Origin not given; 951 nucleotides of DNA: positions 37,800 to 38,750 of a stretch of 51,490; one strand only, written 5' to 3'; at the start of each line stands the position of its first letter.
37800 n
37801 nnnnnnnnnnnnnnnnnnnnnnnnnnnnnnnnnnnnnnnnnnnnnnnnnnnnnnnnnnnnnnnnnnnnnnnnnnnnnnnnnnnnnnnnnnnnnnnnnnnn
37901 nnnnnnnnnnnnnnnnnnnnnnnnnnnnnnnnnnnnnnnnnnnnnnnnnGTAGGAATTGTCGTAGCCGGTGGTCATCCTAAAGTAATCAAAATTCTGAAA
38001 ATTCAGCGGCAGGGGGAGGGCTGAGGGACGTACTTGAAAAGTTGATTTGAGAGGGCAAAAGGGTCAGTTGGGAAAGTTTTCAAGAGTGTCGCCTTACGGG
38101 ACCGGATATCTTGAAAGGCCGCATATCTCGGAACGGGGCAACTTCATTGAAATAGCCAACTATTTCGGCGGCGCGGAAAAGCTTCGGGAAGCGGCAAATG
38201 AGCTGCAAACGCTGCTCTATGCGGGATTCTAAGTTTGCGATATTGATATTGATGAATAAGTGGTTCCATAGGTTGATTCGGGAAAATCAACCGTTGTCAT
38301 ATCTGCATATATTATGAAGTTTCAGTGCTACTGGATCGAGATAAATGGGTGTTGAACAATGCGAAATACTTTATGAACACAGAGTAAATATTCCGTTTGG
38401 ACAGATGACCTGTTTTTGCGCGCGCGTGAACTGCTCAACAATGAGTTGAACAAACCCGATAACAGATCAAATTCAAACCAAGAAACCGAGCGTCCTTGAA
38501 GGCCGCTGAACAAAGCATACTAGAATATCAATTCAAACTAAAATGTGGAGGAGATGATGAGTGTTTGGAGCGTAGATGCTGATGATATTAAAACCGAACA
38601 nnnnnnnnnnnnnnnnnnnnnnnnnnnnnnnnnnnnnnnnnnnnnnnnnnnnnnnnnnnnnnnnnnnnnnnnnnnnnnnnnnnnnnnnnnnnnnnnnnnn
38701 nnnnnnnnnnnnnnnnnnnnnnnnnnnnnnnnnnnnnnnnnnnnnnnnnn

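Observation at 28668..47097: Type I R-M operon split by three cassettes, with duplicated hsdR 3' ends marking the cassette junctions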

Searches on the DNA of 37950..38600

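Call 70: search_rna_families(source=window, start=37950, end=38600, threshold=evalue, max_evalue=1)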
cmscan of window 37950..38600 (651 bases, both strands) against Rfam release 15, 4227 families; matches with E-value up to 1: 3.
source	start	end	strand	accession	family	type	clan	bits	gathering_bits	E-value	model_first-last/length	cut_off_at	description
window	38326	38441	+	RF01295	SCARNA7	Gene; snRNA; snoRNA; scaRNA;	-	15.6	65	0.13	1-330/330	no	Small Cajal body-specific RNA 7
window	38382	38493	+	RF02474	GlsR5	Gene; snRNA; snoRNA; CD-box;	-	15.4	100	0.63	1-89/89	no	Small nucleolar RNA GlsR5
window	38550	38599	+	RF01152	sR1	Gene; snRNA; snoRNA; CD-box;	-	13.7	45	0.56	1-57/57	no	Small nucleolar RNA sR1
